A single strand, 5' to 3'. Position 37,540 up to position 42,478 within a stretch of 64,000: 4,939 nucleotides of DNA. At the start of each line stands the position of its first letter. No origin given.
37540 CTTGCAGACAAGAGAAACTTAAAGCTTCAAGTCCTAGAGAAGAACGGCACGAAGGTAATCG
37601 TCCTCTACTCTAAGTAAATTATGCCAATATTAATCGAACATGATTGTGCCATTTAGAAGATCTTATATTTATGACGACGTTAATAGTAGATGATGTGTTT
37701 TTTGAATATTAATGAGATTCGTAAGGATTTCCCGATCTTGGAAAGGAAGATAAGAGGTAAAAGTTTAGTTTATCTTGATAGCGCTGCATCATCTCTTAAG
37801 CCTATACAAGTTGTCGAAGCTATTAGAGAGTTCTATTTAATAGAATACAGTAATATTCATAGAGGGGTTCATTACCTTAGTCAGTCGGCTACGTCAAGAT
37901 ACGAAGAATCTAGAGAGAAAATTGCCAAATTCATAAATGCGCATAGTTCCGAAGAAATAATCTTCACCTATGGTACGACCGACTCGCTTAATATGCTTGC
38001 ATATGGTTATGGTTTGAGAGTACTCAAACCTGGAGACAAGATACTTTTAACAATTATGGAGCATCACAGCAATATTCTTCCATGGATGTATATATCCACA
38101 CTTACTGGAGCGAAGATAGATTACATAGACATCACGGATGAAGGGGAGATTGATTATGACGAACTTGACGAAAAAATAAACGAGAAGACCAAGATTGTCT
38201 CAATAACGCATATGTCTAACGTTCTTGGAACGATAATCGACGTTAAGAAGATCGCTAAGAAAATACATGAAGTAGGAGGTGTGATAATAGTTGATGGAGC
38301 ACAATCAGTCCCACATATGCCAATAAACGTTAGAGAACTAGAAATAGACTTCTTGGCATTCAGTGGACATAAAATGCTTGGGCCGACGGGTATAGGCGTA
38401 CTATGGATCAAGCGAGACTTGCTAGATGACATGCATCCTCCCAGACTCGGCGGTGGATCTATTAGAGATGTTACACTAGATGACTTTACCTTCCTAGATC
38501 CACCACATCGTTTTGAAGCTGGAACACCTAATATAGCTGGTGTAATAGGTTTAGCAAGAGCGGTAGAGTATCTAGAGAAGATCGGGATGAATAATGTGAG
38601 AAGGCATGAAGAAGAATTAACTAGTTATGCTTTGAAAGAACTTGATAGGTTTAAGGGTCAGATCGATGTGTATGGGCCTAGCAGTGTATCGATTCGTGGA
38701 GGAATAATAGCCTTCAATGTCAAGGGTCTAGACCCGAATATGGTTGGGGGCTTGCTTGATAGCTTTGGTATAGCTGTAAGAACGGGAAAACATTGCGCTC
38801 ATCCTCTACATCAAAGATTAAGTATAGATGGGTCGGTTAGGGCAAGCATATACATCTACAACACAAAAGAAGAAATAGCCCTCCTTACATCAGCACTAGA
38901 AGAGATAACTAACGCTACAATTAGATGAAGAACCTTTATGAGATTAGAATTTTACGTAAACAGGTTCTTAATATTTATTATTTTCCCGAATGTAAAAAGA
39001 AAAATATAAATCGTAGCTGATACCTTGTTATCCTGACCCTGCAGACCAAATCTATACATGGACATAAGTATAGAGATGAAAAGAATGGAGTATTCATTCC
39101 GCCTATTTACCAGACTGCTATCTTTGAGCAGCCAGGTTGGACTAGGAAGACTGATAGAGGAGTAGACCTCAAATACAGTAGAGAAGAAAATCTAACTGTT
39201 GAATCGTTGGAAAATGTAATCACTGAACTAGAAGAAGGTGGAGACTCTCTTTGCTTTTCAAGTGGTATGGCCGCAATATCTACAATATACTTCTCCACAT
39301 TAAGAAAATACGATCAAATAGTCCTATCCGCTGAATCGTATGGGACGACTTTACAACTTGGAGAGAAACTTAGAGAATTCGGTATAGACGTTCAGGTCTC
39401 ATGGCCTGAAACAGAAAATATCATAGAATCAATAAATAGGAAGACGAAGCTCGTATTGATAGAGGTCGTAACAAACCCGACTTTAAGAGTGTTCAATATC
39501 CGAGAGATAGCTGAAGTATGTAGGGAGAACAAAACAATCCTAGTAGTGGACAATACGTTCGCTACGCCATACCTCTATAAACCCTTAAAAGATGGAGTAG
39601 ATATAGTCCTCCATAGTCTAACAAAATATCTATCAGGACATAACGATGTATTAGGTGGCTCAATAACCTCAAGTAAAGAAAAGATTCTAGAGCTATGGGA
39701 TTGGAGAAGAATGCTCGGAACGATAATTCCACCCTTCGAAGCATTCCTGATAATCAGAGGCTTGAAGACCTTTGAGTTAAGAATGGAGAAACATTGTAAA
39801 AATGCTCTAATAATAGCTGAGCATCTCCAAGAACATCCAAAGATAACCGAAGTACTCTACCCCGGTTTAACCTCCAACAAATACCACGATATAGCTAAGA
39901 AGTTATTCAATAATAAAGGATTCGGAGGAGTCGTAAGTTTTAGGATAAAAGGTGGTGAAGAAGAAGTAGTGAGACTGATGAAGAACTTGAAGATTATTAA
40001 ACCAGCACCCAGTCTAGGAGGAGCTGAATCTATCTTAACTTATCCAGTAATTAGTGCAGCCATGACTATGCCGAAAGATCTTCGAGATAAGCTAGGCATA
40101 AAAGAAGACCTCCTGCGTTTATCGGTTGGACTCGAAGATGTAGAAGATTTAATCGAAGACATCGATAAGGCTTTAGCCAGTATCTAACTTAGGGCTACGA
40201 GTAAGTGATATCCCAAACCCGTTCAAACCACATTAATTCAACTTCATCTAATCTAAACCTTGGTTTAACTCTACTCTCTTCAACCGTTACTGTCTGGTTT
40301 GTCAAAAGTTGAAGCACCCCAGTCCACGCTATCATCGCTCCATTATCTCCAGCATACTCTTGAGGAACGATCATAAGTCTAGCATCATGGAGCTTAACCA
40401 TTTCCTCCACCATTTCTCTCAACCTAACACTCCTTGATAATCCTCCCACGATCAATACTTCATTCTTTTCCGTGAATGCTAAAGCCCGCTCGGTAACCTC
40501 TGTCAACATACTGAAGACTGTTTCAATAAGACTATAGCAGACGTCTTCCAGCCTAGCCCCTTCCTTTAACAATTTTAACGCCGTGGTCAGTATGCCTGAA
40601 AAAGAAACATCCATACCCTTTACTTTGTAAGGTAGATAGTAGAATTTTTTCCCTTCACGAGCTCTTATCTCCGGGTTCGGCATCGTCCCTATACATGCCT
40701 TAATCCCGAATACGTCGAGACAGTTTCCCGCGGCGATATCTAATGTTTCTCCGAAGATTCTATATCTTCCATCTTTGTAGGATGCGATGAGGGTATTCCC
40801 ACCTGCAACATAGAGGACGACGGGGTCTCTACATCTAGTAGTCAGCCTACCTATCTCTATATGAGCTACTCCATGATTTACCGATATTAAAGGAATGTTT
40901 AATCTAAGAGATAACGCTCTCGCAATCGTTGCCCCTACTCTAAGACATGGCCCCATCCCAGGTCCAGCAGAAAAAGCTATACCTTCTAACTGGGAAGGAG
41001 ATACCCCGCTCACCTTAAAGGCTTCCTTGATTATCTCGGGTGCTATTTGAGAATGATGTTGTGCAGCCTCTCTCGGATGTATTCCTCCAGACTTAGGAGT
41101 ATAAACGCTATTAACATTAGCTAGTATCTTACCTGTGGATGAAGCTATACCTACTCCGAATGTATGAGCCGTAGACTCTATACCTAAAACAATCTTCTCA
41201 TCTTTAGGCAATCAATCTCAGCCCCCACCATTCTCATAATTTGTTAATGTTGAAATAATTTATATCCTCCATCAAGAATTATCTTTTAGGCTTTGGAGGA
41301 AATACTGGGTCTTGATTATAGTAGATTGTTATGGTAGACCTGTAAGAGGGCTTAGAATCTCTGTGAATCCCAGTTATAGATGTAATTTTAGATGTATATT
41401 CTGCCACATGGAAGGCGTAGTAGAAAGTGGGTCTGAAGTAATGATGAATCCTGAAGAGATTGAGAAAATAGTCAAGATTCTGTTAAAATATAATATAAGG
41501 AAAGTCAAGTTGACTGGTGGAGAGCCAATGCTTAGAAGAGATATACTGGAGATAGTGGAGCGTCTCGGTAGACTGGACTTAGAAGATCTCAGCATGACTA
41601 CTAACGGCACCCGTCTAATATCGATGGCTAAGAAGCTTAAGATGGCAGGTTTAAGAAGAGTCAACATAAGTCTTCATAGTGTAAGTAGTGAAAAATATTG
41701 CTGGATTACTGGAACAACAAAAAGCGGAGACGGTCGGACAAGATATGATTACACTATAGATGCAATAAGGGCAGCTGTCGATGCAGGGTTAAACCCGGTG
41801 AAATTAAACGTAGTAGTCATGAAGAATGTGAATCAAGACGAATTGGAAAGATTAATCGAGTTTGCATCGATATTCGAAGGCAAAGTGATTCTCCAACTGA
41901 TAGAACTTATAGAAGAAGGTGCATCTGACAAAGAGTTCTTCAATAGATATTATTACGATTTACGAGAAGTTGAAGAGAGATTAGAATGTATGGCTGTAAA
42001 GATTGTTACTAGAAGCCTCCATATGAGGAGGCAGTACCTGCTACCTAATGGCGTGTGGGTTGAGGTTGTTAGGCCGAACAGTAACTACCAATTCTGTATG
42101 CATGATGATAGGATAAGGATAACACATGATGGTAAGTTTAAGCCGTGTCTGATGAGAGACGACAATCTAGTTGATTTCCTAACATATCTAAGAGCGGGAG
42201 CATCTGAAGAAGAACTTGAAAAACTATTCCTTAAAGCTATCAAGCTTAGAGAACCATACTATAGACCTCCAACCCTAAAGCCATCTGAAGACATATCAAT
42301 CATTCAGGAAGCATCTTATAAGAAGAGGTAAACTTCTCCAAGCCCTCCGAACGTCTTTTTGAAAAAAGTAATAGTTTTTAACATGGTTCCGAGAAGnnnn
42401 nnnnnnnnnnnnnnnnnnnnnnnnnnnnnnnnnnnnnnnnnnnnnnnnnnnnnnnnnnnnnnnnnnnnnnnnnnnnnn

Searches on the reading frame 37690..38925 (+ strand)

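Call 60: search_protein_families(library=pfam, proteins=[window:37690-38925:+], max_evalue=0.00001)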
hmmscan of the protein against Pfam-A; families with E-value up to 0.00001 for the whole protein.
window:37690-38925:+ (412 aa): 3 families
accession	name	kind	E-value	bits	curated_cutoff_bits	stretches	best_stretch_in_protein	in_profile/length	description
PF00266.25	Aminotran_5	-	3.1e-143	477.7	21.5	1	27-399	1-371/371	Aminotransferase class-V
PF00155.27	Aminotran_1_2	-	6e-09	36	19.7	1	37-203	18-186/361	Aminotransferase class I and II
PF01053.26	Cys_Met_Meta_PP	-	5.1e-08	32.3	27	1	110-230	86-200/381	Cys/Met metabolism PLP-dependent enzyme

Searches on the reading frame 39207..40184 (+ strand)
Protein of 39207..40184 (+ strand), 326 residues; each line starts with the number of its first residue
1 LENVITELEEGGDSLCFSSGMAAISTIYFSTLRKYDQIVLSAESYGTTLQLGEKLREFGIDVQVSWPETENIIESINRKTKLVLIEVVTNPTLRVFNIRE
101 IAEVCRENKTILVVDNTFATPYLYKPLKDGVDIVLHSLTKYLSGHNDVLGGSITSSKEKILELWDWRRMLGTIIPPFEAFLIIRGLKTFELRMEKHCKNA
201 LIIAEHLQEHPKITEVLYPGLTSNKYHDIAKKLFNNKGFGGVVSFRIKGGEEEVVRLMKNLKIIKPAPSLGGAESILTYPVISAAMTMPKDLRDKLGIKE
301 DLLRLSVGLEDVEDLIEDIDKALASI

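Call 60: search_protein_families(library=pfam, proteins=[window:39207-40184:+], max_evalue=0.00001)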
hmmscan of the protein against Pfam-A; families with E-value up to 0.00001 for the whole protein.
window:39207-40184:+ (326 aa): 3 families
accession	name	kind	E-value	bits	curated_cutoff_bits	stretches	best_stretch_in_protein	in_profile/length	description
PF01053.26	Cys_Met_Meta_PP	-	9.2e-105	350.7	27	1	1-323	57-380/381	Cys/Met metabolism PLP-dependent enzyme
PF00155.27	Aminotran_1_2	-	3.4e-06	26.9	19.7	1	14-123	68-193/361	Aminotransferase class I and II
PF06838.17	Met_gamma_lyase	-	6e-06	25.5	24.2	0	17-160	79-243/405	Methionine gamma-lyase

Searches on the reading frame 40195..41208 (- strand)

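Call 60: search_protein_families(library=pfam, proteins=[window:40195-41208:-], max_evalue=0.00001)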
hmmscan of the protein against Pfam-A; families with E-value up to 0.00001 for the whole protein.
window:40195-41208:- (337 aa): 1 family
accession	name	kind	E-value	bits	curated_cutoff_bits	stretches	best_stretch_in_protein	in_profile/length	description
PF00814.31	TsaD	-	1.4e-75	254.9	24.8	1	28-295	2-264/264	tRNA N6-adenosine threonylcarbamoyltransferase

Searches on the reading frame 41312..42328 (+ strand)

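Call 60: search_protein_families(library=pfam, proteins=[window:41312-42328:+], max_evalue=0.00001)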
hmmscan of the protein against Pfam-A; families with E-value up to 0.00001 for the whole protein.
window:41312-42328:+ (339 aa): 3 families
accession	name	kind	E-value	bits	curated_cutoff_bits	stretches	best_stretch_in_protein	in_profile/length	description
PF04055.27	Radical_SAM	-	1.5e-34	120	29.5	1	18-185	1-166/166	Radical SAM superfamily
PF06463.18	Mob_synth_C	-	3e-19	69.7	37.4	1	194-317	3-126/128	Molybdenum Cofactor Synthesis C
PF13353.11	Fer4_12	-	5.9e-09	36.8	22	1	13-119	5-111/137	4Fe-4S single cluster domain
